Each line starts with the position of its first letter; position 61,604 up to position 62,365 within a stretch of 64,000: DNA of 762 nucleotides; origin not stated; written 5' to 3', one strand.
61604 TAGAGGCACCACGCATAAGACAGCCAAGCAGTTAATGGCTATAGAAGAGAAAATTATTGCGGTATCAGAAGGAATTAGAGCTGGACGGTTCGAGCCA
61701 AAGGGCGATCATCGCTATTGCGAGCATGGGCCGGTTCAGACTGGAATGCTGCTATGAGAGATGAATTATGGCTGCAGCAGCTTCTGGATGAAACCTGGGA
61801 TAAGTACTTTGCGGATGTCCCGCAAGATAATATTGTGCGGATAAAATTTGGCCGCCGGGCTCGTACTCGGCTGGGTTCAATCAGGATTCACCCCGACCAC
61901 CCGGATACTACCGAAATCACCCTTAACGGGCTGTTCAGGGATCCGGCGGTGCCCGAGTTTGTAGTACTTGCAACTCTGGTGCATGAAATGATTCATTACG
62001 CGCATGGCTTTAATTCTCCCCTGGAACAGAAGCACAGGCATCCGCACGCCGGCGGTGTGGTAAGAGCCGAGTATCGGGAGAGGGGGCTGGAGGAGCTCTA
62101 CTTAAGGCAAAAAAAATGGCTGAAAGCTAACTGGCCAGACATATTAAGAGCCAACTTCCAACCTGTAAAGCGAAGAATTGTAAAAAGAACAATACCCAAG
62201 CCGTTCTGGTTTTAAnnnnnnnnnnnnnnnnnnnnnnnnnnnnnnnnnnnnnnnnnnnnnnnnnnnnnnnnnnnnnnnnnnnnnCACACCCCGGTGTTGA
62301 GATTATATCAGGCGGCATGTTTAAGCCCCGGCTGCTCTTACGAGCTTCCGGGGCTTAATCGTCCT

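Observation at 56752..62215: UvrD-helicase/RecB-nuclease fusion translationally coupled to a SprT-like metalloprotease, divergent from a PP2C-propeller membrane protein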

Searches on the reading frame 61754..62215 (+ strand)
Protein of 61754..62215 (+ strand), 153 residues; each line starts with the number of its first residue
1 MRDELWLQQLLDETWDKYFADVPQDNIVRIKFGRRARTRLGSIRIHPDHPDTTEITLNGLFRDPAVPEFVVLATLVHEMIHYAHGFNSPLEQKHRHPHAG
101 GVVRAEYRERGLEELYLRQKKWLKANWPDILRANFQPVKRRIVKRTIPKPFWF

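Call 5: search_protein_families(library=pfam, proteins=[window:61754-62215:+], max_evalue=0.01)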
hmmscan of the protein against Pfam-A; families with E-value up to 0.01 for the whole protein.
window:61754-62215:+ (153 aa): 1 family
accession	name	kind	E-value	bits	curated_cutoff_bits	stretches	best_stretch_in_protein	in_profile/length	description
PF10263.15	SprT-like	-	0.00015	22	25.6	1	8-96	2-82/108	SprT-like family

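Call 6: search_protein_families(library=ncbifam, proteins=[window:61754-62215:+], max_evalue=0.01)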
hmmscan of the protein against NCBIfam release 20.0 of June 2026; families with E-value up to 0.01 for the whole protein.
window:61754-62215:+ (153 aa): 0 families

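Call 7: search_protein_families(library=padloc, proteins=[window:61754-62215:+], max_evalue=0.01)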
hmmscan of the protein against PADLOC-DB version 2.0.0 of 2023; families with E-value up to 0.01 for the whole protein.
window:61754-62215:+ (153 aa): 0 families

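Call 9: find_homologous_proteins(query=window:61754-62215:+, max_evalue=0.001)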
Query window:61754-62215:+ (153 aa): 544 proteins with E <= 0.001 among 603 candidates; the best 120 are listed.
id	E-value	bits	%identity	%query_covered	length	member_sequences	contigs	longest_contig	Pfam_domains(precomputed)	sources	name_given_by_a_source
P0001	1.6e-101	355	100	100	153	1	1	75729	-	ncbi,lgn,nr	ncbi:MAG TPA: hypothetical protein VNA68_01610 [Candidatus Dormibacteraeota bacterium]|nr:hypothetic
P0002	1.5e-78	280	75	100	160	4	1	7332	-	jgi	jgi:hypothetical protein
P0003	8.2e-74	265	72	100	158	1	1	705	-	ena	-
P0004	1.6e-73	264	73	99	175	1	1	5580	-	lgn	-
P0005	2.7e-72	260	70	100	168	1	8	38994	-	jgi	jgi:hypothetical protein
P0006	8.4e-72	258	70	100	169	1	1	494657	-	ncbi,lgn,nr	ncbi:hypothetical protein EPO04_02350 [Patescibacteria group bacterium]|nr:MAG: hypothetical protein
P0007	3.1e-71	256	69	100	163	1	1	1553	-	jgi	jgi:hypothetical protein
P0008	3.2e-71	256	70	100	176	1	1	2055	-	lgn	-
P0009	1.2e-70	255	74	88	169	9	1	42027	-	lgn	-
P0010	1.5e-70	254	69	100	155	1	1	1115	-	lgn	-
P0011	1.6e-70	254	69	99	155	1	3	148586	-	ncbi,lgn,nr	ncbi:MAG TPA: hypothetical protein VLF21_02195 [Candidatus Saccharimonadales bacterium]|nr:hypotheti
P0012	3.9e-70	253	71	100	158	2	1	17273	-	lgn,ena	-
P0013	6.7e-70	252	71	100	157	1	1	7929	-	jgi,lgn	jgi:hypothetical protein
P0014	1.0e-69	251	70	99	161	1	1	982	-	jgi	jgi:hypothetical protein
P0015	1.0e-69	251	67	100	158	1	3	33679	-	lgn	-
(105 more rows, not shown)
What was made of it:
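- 61754..62215 (+): 153-aa stand-alone SprT-like zincin. Family of 544 proteins, all annotated 'hypothetical' (call 9).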

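Call 11: find_related_loci(query=A1, collection=genome_contigs, flank=8000)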
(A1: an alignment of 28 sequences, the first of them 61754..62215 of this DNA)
Query A1 (153 aa) in genome_contigs; peptide patterns used: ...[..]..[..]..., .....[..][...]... (x = any residue, [..] = any of these).
127 stretches matched a pattern; 70 encode a relative of the query (tblastn E <= 1e-3); 70 distinct loci.
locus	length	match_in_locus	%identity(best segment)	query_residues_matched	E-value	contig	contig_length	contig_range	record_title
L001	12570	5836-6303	69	2-153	2e-72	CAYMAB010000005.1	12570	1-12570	MAG TPA_asm: uncultured Candidatus Saccharimonadales bacterium isolate binchicken_co54_498 genome assembly, contig: NODE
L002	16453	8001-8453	69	3-153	2e-72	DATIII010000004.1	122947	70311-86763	MAG TPA_asm: Candidatus Saccharimonadales bacterium isolate SMAG_U15661 k141_487629, whole genome shotgun sequence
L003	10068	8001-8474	69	2-153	2e-70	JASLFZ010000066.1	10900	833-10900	MAG: Candidatus Saccharimonadales bacterium isolate SHSU.bins.393 k141_11308168, whole genome shotgun sequence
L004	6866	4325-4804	65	2-153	3e-70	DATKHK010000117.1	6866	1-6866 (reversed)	MAG TPA_asm: Candidatus Saccharimonadales bacterium isolate SMAG_U14575 k141_38237, whole genome shotgun sequence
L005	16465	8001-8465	69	1-153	2e-69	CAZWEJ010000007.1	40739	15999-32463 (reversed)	MAG TPA_asm: uncultured Candidatus Saccharimonadales bacterium isolate SRP133034_co1_271 genome assembly, contig: NODE_8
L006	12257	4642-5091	66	1-153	7e-68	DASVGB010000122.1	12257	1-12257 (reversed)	MAG TPA_asm: Candidatus Saccharimonadia bacterium isolate SMAG_U2104 k141_828728, whole genome shotgun sequence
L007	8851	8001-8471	64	1-153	5e-67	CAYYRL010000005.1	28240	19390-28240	MAG TPA_asm: uncultured Candidatus Saccharimonadales bacterium isolate SRP200132_co2_252 genome assembly, contig: NODE_1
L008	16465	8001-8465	68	1-153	5e-67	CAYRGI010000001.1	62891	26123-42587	MAG TPA_asm: uncultured Candidatus Saccharimonadales bacterium isolate SRP278252_co2_156 genome assembly, contig: NODE_7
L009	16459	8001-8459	65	1-153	8e-67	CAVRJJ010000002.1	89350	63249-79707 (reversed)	MAG: uncultured bacterium isolate MFD01275.bin.1.95 genome assembly, contig: contig_28187, whole genome shotgun sequence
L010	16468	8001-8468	65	1-153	4e-66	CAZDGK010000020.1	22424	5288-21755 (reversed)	MAG TPA_asm: uncultured Candidatus Saccharimonadales bacterium isolate SRP200132_co1_505 genome assembly, contig: NODE_3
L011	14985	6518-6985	66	1-153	1e-65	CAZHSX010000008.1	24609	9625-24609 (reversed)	MAG TPA_asm: uncultured Candidatus Saccharimonadales bacterium isolate SRP200132_co1_795 genome assembly, contig: NODE_3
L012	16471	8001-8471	65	1-153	1e-64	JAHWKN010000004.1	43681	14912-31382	MAG: Candidatus Parcubacteria bacterium isolate 0813_bin18 NODE_4_length_43681_cov_5.960715, whole genome shotgun sequen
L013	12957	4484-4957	61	1-153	7e-65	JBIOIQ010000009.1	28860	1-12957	MAG: Candidatus Saccharimonadia bacterium isolate GcC11-16 k141_760970_length_28860_cov_34.0000, whole genome shotgun se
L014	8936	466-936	64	2-153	1e-64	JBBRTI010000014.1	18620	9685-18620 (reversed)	MAG: Candidatus Saccharimonadia bacterium isolate La2_metabat2.203 La2_metabat2.203_K_3887875L18620_cov_15.0683, whole g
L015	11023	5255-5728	62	1-153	8e-64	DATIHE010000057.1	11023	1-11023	MAG TPA_asm: Candidatus Nanoarchaeia archaeon isolate SMAG_U15630 k141_348151, whole genome shotgun sequence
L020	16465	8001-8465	62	1-153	8e-62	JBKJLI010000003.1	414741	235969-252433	MAG: Candidatus Saccharimonadia bacterium isolate ant_bin.277 S1Ck117_4146609_flag_0_multi_32.8945_len_414741, whole gen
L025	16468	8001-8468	60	2-153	1e-60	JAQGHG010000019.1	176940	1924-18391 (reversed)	MAG: Patescibacteria group bacterium isolate RYN_427 scaffold_1997864, whole genome shotgun sequence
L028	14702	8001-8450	59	1-153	8e-60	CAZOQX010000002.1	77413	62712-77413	MAG TPA_asm: uncultured Candidatus Saccharibacteria bacterium isolate SRP200132_co1_772 genome assembly, contig: NODE_41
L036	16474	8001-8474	61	1-153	3e-60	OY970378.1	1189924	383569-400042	MAG: Candidatus Parcubacteria bacterium isolate MFD01275.bin.c.8 genome assembly, chromosome: 1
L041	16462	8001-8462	56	1-147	1e-51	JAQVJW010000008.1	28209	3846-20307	MAG: Patescibacteria group bacterium isolate STE_72 NODE_3436_length_28209_cov_7.116658_Sandtown_E, whole genome shotgun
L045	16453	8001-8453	53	1-149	3e-48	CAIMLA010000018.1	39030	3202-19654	uncultured bacterium isolate MJ-time_bin-1956 genome assembly, contig: bin-1956:18/56, whole genome shotgun sequence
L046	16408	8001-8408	56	1-136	1e-47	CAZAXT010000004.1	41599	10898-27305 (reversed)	MAG TPA_asm: uncultured Candidatus Saccharibacteria bacterium isolate SRP195330_co1_10 genome assembly, contig: NODE_398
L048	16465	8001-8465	54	2-147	2e-47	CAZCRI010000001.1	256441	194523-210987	MAG TPA_asm: uncultured Candidatus Saccharibacteria bacterium isolate binchicken_co269_59 genome assembly, contig: NODE_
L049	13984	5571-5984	51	1-135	2e-46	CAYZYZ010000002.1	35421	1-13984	MAG TPA_asm: uncultured Candidatus Saccharibacteria bacterium isolate binchicken_co387_569 genome assembly, contig: NODE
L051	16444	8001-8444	49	1-146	8e-45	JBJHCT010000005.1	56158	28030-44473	MAG: Candidatus Saccharibacteria bacterium isolate SF2967_J5348.maxbin.058 NODE_687_length_56158_cov_1.935018, whole gen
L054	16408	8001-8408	53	1-136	1e-43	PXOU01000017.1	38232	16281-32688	MAG: Candidatus Saccharibacteria bacterium QS_5_54_17 qs_5_scaffold_61, whole genome shotgun sequence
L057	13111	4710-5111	52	2-134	4e-40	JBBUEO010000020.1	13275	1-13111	MAG: Patescibacteria group bacterium isolate H43-bin058_1 H43_bin058_1_000000000020, whole genome shotgun sequence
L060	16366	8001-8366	53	2-124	2e-36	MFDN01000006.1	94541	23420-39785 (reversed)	MAG: Candidatus Daviesbacteria bacterium RIFCSPLOWO2_01_FULL_39_23 rifcsplowo2_01_scaffold_2007, whole genome shotgun se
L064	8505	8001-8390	42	1-132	2e-34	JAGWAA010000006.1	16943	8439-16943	Candidatus Woesearchaeota archaeon isolate RIFOXYA1_FULL_29_14 rifoxya1_full_scaffold_1357, whole genome shotgun sequenc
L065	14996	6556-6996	42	1-153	2e-34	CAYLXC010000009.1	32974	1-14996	MAG TPA_asm: uncultured Gammaproteobacteria bacterium isolate SRP178908_co2_35 genome assembly, contig: NODE_374_length_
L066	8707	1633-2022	42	1-132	2e-34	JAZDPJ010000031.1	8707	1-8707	MAG: archaeon isolate MEGAHIT-group-0.828 k141_6004454, whole genome shotgun sequence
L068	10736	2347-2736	38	1-132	5e-31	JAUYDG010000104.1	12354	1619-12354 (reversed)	MAG: Nanoarchaeota archaeon isolate C20_metabat.bin.16 C20_k141_190732, whole genome shotgun sequence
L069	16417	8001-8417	50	1-139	4e-47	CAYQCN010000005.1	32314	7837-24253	MAG TPA_asm: uncultured Candidatus Saccharibacteria bacterium isolate binchicken_co32_439 genome assembly, contig: NODE_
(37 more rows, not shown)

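Call 12: search_solved_structures(query=A1, max_evalue=10, show_alignments=3)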
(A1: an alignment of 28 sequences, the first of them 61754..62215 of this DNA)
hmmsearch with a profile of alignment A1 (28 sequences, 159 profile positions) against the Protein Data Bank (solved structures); distinct sequences matched with E-value up to 10: 1.
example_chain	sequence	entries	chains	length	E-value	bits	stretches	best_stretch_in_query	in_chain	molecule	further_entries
3zdu_A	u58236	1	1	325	0.81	12.6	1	44-93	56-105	CYCLIN-DEPENDENT KINASE-LIKE 3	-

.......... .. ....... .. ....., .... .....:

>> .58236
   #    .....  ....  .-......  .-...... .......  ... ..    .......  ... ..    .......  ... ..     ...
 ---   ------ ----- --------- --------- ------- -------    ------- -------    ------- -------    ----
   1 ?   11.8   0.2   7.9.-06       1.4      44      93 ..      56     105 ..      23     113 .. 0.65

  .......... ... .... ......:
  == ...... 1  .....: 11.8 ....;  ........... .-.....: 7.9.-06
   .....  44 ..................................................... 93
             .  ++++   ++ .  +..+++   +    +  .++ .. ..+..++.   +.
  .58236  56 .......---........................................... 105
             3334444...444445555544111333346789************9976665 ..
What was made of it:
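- Tried and rejected: The A1 profile against PDB sequences gave no meaningful hit (call 12).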

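Call 16: search_protein_families(library=pfam, alignment_id=A1, max_evalue=0.01)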
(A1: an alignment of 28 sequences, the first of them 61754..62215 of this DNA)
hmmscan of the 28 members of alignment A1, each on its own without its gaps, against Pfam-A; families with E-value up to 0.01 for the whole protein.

A. member 1, window:61754-62215:+ (153 aa): 1 family
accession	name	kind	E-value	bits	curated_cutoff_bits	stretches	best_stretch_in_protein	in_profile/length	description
PF10263.15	SprT-like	-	0.00015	22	25.6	1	8-96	2-82/108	SprT-like family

B. families by the number of members that match (of 28 scanned): 2 families
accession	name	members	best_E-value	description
PF10263.15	SprT-like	13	0.00015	SprT-like family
PF01446.23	Rep_1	1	0.0036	Replication protein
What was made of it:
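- On SprT-like (Pfam PF10263): 13 of 28 relatives hit at E<0.01, none better than the window protein (call 16).
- Closest known: SPRTN/Spartan SprT domain. Same: The only real Pfam family hit (calls 5, 16).
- No Pfam Peptidase_M78 hit (calls 5, 16).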

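Call 20: search_protein_families(library=pfam, proteins=[L060:5482-7908:+, L060:8398-8988:+, L060:9144-10169:+, L045:6247-7983:+, L045:8453-9073:+, L048:6025-7722:+, L065:3536-5743:+, L065:5806-6498:+, L046:8786-9424:+, L051:8491-9585:+], max_evalue=0.001)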
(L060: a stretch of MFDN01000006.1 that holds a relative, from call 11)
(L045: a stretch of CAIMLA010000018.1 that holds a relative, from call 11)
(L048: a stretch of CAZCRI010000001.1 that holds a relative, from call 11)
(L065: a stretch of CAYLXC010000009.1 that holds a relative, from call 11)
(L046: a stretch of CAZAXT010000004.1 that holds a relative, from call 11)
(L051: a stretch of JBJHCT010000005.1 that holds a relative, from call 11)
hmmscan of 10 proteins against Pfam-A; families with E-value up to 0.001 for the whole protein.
L060:5482-7908:+ (808 aa): 6 families
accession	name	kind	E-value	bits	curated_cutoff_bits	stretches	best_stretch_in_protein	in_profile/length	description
PF13603.12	tRNA-synt_1_2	-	1.4e-64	217.5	25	1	221-406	2-184/185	Leucyl-tRNA synthetase, editing domain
PF00133.28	tRNA-synt_1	-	9e-50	170.1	22.7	2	12-224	1-226/414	tRNA synthetases class I (I, L, M and V)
PF09334.17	tRNA-synt_1g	-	1.3e-29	103.6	20.1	2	40-182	7-145/391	tRNA synthetases class I (M)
PF08264.19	Anticodon_1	-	1.3e-22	80.7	25.1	1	658-763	8-141/148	Anticodon-binding domain of tRNA ligase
PF01406.26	tRNA-synt_1e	-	2e-07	31.1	27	1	579-611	248-280/301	tRNA synthetases class I (C) catalytic domain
PF01921.24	tRNA-synt_1f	-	0.00057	19.4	27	0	576-613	274-311/360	tRNA synthetases class I (K)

L060:8398-8988:+ (196 aa): 5 families
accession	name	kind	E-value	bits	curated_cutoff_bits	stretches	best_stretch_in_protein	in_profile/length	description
PF12836.13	HHH_3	-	3.3e-14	53.2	27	1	135-193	2-64/65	Helix-hairpin-helix motif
PF10531.15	SLBB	-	1.3e-08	34.9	27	1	58-97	2-41/55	SLBB domain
PF00633.29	HHH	-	3.8e-07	30.1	24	1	140-165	4-29/30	Helix-hairpin-helix motif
PF06514.17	PsbU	-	8e-05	23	24.5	1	136-193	12-72/93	Photosystem II 12 kDa extrinsic protein (PsbU)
PF14520.12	HHH_5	-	0.0003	21.7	27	1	148-178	3-32/57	Helix-hairpin-helix domain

L060:9144-10169:+ (341 aa): 1 family
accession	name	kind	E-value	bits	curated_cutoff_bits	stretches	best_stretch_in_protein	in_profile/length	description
PF03772.21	Competence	-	1.1e-46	159.9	23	1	65-317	1-267/270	Competence protein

L045:6247-7983:+ (578 aa): 4 families
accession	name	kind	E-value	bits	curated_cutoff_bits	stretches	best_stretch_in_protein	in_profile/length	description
PF07690.21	MFS_1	-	2.8e-66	224.3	33.4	1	17-440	1-346/347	Major Facilitator Superfamily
PF00083.30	Sugar_tr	-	8.6e-15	55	22.3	1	45-203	44-194/452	Sugar (and other) transporter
PF05977.19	MFS_3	-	0.00023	20.2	27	1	32-161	30-164/524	Transmembrane secretion effector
PF03209.21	PUCC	-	0.00037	20.1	21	1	74-200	271-397/401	PUCC protein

L045:8453-9073:+ (206 aa): 3 families
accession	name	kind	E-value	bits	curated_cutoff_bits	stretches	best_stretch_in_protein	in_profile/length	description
PF00753.33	Lactamase_B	-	1.1e-31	110.8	22.7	1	13-190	4-196/196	Metallo-beta-lactamase superfamily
PF19583.5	ODP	-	8.5e-09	36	27.2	1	14-151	2-136/194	ODP family beta lactamase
PF12706.13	Lactamase_B_2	-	3.1e-05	24.1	27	1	44-136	25-116/200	Beta-lactamase superfamily domain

L048:6025-7722:+ (565 aa): 2 families
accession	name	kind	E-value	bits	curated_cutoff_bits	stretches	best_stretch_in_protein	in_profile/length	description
PF07690.21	MFS_1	-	2.6e-53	181.6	33.4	1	34-450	1-347/347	Major Facilitator Superfamily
PF05977.19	MFS_3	-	1.4e-05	24.2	27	1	49-198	30-183/524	Transmembrane secretion effector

L065:3536-5743:+ (735 aa): 4 families
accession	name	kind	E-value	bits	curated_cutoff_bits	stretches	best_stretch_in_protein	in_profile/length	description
PF00376.29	MerR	-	1.1e-23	83.1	28.2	2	18-54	1-38/38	MerR family regulatory protein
PF13411.12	MerR_1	-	1.5e-20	73.5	21.6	2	18-63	2-47/69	MerR HTH family regulatory protein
PF12728.13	HTH_17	-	3.1e-14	53.4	27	2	17-60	2-44/51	Helix-turn-helix domain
PF13518.12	HTH_28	-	0.00013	22.4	25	0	78-98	14-34/52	Helix-turn-helix domain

L065:5806-6498:+ (230 aa): 0 families

L046:8786-9424:+ (212 aa): 3 families
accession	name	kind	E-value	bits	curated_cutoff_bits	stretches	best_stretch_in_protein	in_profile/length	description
PF13483.12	Lactamase_B_3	-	3.9e-15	56.6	24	1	2-171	1-160/160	Beta-lactamase superfamily domain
PF00753.33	Lactamase_B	-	4.2e-12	46.9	22.7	1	6-55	4-57/196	Metallo-beta-lactamase superfamily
PF12706.13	Lactamase_B_2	-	2.4e-11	44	27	1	20-105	3-88/200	Beta-lactamase superfamily domain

L051:8491-9585:+ (364 aa): 2 families
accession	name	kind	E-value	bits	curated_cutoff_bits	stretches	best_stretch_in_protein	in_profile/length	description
PF02646.22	RmuC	-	2.9e-57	194.5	26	1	54-335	6-271/291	RmuC family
PF24627.1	PUMA_CC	-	0.00073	19.9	30.1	0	40-112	6-70/74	PUMA coiled-coil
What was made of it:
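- Where the helicase is absent, some neighbours are DNA-handling genes: ComEA-ComEC in 7 Microgenomates loci, RmuC, MBL-fold hydrolases (call 20). Several helicase-less contexts are DNA-related: ComEA/ComEC and RmuC (call 20).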

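Call 23: predict_structure(alignment_id=A1)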
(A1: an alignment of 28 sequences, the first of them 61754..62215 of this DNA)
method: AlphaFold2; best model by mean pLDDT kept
length: 153 residues; sequences in the alignment: 28
mean_pLDDT: 87.5   pTM: 0.80
mean pLDDT of the five models: 87.5, 86.4, 86.4, 86.2, 85.6
residues with pLDDT >= 90: 106; 70-90: 22; 50-70: 19; < 50: 6
segments of 3 or more residues with pLDDT < 50: 88-90
pLDDT, mean of each block of 10 residues (from residue 1): 94 97 92 95 94 97 97 97 67 53 88 97 97 85 68 63
secondary structure, 60 per line:
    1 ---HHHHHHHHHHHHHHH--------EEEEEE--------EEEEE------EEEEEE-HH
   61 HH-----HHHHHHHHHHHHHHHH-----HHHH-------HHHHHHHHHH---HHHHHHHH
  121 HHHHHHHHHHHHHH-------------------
elements in order: H4-18 E27-32 E41-45 E52-57 H59-62 H68-83 H89-92 H100-109 H113-134
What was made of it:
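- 61754..62215 (+): Model pLDDT 87.5 (call 23).
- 62159..62212 (+): C-terminal basic tail ending in PKPFWF (residues 136-153). Low model confidence (call 23).
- On SPRTN / E. coli SprT architecture: The C-terminal part is a helix followed by a basic tail (call 23).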

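Call 25: search_protein_representatives(alignment_id=A1)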
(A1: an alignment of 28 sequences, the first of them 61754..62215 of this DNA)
Query: 28 sequences, 159 profile positions. Proteins with E-value up to 0.001 (for the whole library): 197; up to 1e-10: 157; up to 1e-30: 58. The best 150 are listed.
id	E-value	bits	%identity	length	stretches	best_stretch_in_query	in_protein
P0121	3.5e-60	218.6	-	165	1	2-158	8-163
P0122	3.7e-51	189.2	-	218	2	50-148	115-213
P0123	3.7e-51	189.2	-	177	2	44-146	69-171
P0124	5.3e-50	185.5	-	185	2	48-147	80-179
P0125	6.0e-45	169.1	-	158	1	1-143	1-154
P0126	2.6e-44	167.0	-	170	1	1-148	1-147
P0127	1.3e-43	164.7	-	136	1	1-132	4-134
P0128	1.6e-43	164.5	-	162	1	1-144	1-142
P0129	2.1e-43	164.0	-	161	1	1-144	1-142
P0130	3.0e-42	160.3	-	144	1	2-133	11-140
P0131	4.1e-42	159.9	-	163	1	1-147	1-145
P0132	9.6e-42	158.7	-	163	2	47-132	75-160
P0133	2.7e-41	157.2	-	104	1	57-157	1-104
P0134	3.9e-41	156.7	-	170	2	48-142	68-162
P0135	4.9e-41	156.4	-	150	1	19-148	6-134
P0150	8.8e-35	136.0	-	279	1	2-139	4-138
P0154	3.1e-34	134.3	-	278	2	2-143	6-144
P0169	8.7e-32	126.3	-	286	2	2-135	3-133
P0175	6.5e-31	123.5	-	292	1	2-146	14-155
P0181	2.4e-30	121.6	-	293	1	1-146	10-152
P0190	4.0e-29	117.6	-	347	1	2-143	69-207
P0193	8.1e-29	116.6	-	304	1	2-145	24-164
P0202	2.1e-27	112.1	-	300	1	2-143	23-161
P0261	4.0e-14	68.9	-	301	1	19-132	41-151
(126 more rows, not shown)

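Call 27: search_protein_families(library=pfam, proteins=[P0150, P0154, P0169, P0175, P0181, P0190, P0193, P0202, P0261, P0122], max_evalue=0.01)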
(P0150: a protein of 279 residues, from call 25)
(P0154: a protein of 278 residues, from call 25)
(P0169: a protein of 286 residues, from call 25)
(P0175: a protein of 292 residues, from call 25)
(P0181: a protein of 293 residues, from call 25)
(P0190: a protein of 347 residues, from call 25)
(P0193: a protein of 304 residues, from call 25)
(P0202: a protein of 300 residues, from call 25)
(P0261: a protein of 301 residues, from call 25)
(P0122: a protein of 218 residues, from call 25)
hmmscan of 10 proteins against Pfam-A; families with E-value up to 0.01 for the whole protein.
P0150 (279 aa): 2 families
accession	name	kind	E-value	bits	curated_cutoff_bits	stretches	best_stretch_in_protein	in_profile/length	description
PF10263.15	SprT-like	-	8.1e-06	26.1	25.6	1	26-83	17-74/108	SprT-like family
PF01863.23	YgjP-like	-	0.0019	18.7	26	1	46-83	146-179/207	YgjP-like, metallopeptidase domain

P0154 (278 aa): 0 families

P0169 (286 aa): 0 families

P0175 (292 aa): 0 families

P0181 (293 aa): 1 family
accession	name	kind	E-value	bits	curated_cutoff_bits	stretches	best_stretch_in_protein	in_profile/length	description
PF10263.15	SprT-like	-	0.00088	19.6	25.6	1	44-104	28-84/108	SprT-like family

P0190 (347 aa): 0 families

P0193 (304 aa): 0 families

P0202 (300 aa): 0 families

P0261 (301 aa): 0 families

P0122 (218 aa): 0 families
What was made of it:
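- On SprT-like (Pfam PF10263): One distant two-domain member, P0150, reaches 26.1 bits (call 27).
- A related Pfam family (YgjP-like) gives a weak hit to one member (call 27).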
